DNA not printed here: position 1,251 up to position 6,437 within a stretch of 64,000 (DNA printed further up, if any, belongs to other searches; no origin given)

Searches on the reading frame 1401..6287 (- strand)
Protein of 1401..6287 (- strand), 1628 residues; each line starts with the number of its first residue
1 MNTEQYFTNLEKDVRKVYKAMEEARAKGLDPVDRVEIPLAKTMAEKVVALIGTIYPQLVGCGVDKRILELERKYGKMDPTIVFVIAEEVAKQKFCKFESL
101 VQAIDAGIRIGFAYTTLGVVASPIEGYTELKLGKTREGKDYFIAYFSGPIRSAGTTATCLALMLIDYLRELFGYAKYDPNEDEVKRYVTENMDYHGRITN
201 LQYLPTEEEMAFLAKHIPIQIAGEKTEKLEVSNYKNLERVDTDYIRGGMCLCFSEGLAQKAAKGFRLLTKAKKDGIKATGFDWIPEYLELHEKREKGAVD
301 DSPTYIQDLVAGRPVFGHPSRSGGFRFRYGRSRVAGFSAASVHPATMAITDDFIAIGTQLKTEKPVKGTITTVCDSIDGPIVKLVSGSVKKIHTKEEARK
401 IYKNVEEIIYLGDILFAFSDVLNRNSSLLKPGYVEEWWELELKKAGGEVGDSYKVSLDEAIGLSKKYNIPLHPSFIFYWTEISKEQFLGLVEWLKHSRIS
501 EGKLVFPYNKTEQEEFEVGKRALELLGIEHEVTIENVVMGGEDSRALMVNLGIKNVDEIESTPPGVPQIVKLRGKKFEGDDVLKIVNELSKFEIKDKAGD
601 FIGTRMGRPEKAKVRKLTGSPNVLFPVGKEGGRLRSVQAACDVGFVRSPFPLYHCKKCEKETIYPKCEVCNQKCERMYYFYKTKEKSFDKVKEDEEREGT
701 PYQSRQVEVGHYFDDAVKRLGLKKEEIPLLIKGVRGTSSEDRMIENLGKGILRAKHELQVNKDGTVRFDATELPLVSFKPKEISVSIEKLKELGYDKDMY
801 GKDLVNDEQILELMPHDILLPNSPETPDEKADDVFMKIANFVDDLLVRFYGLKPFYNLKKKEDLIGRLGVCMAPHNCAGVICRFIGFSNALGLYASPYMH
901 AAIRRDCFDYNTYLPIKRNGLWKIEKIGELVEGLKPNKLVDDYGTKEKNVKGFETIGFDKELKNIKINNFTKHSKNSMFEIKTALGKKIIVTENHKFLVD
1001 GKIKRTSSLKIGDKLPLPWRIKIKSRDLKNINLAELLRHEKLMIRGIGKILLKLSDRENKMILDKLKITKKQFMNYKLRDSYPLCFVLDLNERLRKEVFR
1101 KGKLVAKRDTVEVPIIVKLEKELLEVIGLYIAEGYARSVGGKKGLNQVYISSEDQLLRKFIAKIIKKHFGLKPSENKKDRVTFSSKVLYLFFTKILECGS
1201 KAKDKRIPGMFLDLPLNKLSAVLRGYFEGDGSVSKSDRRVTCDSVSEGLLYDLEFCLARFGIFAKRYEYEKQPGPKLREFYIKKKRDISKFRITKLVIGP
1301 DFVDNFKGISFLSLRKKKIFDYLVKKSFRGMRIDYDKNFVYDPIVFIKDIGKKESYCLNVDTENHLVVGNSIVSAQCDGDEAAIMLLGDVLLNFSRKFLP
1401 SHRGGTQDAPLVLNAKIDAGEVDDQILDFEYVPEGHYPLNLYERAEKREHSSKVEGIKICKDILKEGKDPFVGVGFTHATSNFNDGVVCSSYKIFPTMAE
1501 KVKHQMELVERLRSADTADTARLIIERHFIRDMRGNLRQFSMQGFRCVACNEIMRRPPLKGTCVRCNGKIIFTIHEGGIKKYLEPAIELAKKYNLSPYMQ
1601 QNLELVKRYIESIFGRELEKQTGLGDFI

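Call 65: search_protein_families(library=pfam, proteins=[window:1401-6287:-], max_evalue=0.0001)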
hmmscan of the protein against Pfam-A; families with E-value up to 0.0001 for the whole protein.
window:1401-6287:- (1628 aa): 5 families
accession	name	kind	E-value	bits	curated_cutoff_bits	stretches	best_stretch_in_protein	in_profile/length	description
PF24844.1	PolC_DP2_central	-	4.7e-110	368.4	24.3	1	295-684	4-367/372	DNA polymerase II large subunit DP2, central domain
PF24846.1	PolC_DP2_cat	-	3e-95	319.1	24.3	2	730-907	7-177/299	DNA polymerase II large subunit DP2, catalytic domain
PF03833.19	PolC_DP2_N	-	3.8e-74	249.7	24.3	1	5-287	1-268/271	DNA polymerase II large subunit DP2, N-terminal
PF14528.11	LAGLIDADG_3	-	5.4e-18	65.5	22.5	1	1220-1291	4-77/82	LAGLIDADG-like domain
PF14890.11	Intein_splicing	-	2.6e-13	50.5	35.8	1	925-1373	10-152/155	Intein splicing domain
